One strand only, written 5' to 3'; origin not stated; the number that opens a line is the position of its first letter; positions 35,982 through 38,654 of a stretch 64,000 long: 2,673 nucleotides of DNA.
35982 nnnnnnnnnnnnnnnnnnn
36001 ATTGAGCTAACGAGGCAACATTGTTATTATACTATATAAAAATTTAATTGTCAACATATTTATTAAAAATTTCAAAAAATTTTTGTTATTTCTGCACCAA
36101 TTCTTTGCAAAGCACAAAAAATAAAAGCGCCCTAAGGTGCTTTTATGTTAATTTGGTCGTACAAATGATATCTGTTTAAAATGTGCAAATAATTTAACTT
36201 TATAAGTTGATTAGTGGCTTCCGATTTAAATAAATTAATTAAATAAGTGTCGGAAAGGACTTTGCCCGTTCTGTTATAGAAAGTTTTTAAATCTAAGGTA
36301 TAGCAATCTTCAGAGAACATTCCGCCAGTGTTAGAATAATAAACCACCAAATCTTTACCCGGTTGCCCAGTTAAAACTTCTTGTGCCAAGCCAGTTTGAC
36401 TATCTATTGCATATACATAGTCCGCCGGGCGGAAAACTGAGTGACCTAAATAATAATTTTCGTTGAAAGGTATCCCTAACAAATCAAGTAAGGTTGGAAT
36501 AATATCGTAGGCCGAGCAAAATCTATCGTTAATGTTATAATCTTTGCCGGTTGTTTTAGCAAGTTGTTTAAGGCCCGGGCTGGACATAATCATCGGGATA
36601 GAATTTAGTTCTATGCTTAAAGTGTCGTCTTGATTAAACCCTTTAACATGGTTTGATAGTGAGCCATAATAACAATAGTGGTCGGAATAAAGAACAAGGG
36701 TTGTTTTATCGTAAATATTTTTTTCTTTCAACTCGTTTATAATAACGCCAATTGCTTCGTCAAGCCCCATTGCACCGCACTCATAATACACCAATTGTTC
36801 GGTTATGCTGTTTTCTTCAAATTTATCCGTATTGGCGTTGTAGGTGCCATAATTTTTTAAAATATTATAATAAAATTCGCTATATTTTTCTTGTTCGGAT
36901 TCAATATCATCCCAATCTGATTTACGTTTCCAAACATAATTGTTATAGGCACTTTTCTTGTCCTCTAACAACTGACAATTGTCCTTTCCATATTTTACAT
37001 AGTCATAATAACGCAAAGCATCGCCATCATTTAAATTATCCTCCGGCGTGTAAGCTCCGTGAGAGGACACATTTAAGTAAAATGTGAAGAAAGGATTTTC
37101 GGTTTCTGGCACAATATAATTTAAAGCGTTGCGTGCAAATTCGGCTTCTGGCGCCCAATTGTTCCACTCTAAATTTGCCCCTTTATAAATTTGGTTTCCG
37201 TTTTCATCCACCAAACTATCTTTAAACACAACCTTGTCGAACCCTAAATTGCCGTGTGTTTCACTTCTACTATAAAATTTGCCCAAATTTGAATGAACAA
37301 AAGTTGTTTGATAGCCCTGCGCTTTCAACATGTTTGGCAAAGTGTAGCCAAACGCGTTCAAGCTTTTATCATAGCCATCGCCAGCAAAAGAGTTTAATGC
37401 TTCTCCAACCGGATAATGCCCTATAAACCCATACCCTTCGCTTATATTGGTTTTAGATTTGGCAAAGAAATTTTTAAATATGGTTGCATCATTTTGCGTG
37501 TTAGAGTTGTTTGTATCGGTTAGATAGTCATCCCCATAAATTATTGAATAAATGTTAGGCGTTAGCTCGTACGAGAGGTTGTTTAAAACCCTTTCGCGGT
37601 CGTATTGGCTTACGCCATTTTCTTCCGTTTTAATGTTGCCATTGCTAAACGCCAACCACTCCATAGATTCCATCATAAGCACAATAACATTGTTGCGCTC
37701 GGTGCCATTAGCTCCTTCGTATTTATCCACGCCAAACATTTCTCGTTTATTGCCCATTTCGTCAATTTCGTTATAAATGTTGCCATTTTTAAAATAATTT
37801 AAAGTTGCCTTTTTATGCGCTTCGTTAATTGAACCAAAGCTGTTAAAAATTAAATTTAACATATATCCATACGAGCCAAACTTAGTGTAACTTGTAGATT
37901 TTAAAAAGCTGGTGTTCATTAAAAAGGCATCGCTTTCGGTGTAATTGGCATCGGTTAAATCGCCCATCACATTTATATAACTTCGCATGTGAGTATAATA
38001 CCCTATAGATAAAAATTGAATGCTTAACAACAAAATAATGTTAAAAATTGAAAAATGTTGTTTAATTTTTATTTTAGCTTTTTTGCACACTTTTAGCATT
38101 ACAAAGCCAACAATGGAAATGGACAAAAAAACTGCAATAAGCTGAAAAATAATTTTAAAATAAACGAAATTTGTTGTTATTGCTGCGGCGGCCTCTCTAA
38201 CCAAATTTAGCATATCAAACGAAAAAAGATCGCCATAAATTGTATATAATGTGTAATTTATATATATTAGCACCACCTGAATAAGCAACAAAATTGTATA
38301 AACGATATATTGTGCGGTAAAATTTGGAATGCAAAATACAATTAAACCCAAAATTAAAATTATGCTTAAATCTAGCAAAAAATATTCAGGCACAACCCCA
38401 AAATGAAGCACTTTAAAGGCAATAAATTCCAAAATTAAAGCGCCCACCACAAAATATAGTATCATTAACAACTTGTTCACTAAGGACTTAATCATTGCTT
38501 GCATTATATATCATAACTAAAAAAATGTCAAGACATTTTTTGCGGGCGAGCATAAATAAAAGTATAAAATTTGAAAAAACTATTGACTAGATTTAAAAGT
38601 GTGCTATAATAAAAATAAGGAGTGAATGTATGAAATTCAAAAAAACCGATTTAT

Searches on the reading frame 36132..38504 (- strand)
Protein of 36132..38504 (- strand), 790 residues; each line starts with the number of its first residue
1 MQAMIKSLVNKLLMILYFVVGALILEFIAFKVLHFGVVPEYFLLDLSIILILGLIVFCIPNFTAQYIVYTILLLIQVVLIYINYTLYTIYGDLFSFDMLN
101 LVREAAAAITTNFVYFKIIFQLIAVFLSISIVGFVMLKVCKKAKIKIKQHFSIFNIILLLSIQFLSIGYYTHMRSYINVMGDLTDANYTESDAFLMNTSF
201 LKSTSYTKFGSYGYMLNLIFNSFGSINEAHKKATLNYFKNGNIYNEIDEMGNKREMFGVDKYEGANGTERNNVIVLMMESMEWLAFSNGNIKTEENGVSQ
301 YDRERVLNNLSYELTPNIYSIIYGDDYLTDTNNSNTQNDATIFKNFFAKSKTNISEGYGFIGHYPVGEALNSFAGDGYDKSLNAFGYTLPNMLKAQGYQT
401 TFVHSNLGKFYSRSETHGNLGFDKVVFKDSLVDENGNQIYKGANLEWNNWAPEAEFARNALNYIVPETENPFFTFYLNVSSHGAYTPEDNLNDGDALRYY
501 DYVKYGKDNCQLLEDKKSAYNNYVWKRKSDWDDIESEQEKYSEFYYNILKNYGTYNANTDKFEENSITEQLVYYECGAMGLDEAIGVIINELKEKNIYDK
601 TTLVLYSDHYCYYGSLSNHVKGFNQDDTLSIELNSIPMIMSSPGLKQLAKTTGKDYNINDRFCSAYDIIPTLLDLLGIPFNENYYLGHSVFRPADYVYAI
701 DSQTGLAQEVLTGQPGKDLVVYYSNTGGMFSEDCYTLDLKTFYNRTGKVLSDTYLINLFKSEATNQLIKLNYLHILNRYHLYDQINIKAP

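Call 60: search_protein_families(library=pfam, proteins=[window:36132-38504:-], max_evalue=0.00001)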
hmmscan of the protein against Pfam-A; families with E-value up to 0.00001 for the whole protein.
window:36132-38504:- (790 aa): 1 family
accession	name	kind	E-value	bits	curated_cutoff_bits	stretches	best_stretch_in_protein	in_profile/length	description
PF00884.28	Sulfatase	-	8.6e-26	91.4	25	1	272-678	2-301/301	Sulfatase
